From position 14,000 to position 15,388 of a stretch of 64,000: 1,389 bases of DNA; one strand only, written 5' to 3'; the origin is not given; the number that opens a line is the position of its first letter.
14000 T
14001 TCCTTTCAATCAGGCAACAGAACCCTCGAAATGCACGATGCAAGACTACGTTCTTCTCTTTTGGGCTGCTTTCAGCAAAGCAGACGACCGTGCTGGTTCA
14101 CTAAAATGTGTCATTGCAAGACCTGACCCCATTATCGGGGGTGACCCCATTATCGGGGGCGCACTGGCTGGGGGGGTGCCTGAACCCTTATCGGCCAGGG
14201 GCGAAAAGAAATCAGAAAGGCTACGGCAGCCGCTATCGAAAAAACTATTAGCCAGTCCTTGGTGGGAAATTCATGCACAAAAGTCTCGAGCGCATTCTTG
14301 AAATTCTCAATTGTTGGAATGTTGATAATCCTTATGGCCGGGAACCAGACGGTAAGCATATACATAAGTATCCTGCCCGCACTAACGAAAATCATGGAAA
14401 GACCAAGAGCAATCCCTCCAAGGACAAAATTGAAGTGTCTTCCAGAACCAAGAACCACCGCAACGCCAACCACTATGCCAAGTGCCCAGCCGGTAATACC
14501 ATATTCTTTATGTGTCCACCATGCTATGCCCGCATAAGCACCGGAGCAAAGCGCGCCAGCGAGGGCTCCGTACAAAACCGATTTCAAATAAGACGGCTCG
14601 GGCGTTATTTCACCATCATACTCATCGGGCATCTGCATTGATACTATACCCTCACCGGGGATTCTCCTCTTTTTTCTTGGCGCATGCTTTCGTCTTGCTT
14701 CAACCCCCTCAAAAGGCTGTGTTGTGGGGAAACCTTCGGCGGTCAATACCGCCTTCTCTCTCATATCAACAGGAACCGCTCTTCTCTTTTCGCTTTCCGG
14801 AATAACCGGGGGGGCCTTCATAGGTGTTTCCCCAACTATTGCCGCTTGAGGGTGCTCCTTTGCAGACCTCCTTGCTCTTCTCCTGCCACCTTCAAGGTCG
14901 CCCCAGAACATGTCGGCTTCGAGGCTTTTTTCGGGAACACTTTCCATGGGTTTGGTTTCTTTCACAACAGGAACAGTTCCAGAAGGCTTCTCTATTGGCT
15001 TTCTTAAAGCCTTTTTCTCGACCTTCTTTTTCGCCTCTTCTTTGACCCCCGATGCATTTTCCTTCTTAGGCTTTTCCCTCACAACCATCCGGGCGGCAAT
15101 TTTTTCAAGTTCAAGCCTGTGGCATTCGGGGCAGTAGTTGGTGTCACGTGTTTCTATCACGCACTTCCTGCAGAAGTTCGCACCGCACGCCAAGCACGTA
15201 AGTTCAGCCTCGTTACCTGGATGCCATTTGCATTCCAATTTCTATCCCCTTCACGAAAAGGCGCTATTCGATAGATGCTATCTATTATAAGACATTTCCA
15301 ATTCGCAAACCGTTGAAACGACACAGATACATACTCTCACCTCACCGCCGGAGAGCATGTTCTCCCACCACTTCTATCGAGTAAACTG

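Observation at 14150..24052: ECF sigma factor heading a tandem triplet of paralogous, membrane-anchored giant repeat proteins plus a zinc-ribbon membrane protein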

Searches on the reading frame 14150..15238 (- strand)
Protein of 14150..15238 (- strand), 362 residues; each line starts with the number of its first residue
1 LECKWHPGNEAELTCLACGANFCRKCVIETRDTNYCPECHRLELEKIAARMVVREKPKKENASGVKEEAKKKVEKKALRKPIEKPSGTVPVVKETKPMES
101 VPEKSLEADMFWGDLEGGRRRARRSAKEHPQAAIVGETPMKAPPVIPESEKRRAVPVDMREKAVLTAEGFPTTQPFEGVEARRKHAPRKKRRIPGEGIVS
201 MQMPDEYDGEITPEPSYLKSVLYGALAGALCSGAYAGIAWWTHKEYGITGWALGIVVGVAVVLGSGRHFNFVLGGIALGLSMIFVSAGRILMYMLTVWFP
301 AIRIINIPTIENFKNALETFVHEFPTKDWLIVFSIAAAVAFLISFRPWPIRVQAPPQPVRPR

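Call 3: search_protein_families(library=pfam, proteins=[window:14150-15238:-], max_evalue=1)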
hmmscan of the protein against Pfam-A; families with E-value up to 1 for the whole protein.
window:14150-15238:- (362 aa): 9 families
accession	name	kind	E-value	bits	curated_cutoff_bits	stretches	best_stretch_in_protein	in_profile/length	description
PF24445.1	DUF7564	-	4.7e-05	24.2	32.2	1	12-43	5-33/76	Family of unknown function (DUF7564)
PF22586.1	ANCHR-like_BBOX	-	0.0023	18.4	27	1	3-33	2-31/39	ANCHR-like B-box zinc-binding domain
PF00643.29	zf-B_box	-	0.0046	17.5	24.1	1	2-28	5-31/42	B-box zinc finger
PF13923.12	zf-C3HC4_2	-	0.028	14.6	27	1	14-39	14-40/40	Zinc finger, C3HC4 type (RING finger)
PF12409.13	P5-ATPase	-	0.15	12.6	22.7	0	3-67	35-99/125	P5-type ATPase cation transporter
PF08772.16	Zn_ribbon_NOB1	-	0.21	12.2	24.9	1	23-52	11-42/72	Nin one binding (NOB1) Zn-ribbon like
PF09723.15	Zn_ribbon_8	-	0.24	11.9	34.4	1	14-47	7-40/41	Zinc ribbon domain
PF21272.3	FYVE_CARP1-2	-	0.47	11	27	0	13-41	14-39/42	E3 ubiquitin-protein ligase CARP1/2, FYVE/PHD zinc finger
PF13639.12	zf-RING_2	-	0.72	10.6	27.3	0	9-39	12-43/44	Ring finger domain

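Call 4: search_protein_families(library=ncbifam, proteins=[window:14150-15238:-], max_evalue=1)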
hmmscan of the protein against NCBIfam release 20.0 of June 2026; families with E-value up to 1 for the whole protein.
window:14150-15238:- (362 aa): 3 families
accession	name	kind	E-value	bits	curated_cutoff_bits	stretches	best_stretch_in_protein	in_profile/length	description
NF011386.0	PRK14811.1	equivalog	0.097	11.9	414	1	13-44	236-266/269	DNA-formamidopyrimidine glycosylase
NF001646.0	PRK00420.1-3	equivalog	0.43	10.9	117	1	22-75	22-76/117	hypothetical protein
TIGR02605.1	CxxC_CxxC_SSSS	subfamily_domain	0.56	10.3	31.3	0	14-49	7-42/52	FmdB family zinc ribbon protein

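Call 105: search_protein_families(library=padloc, proteins=[window:14150-15238:-], max_evalue=0.01)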
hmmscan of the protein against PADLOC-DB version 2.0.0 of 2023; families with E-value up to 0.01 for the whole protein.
window:14150-15238:- (362 aa): 0 families
